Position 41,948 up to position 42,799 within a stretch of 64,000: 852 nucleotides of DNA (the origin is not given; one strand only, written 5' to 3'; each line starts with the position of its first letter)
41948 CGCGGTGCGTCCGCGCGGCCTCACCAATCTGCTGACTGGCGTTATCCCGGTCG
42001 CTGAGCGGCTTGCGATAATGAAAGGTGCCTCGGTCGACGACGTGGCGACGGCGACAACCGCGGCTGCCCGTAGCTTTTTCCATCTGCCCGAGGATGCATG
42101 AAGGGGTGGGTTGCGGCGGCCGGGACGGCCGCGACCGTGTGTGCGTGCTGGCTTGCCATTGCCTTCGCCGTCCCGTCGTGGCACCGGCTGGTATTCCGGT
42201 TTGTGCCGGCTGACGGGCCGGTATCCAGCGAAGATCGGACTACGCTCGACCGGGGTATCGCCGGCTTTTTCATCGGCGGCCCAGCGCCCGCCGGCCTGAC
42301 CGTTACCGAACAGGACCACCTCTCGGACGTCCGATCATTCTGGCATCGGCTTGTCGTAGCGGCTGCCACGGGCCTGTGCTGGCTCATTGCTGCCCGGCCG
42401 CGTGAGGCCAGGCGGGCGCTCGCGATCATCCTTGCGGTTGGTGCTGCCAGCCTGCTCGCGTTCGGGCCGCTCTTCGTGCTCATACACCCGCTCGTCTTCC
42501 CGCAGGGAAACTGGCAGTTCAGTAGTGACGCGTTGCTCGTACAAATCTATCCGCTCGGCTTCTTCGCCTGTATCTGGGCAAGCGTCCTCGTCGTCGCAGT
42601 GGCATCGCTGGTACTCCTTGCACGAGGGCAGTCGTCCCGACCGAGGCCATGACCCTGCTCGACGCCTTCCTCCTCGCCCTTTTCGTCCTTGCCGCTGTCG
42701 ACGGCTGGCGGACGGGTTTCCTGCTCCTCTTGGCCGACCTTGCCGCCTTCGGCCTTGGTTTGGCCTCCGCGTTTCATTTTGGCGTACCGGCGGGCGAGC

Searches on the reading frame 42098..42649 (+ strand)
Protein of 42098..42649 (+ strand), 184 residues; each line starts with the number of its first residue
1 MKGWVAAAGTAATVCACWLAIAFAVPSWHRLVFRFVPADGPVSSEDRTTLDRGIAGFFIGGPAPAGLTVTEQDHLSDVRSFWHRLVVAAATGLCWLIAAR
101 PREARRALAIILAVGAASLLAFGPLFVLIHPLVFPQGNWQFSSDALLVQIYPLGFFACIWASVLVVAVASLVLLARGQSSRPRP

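Call 4: search_protein_families(library=pfam, proteins=[window:42098-42649:+], max_evalue=0.01)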
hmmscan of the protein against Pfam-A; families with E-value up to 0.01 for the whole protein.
window:42098-42649:+ (184 aa): 1 family
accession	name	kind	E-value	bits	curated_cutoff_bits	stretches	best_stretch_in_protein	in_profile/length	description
PF07314.17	Lit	-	8.2e-07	29.7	24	1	70-156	75-176/176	Lipoprotein intramolecular transacylase Lit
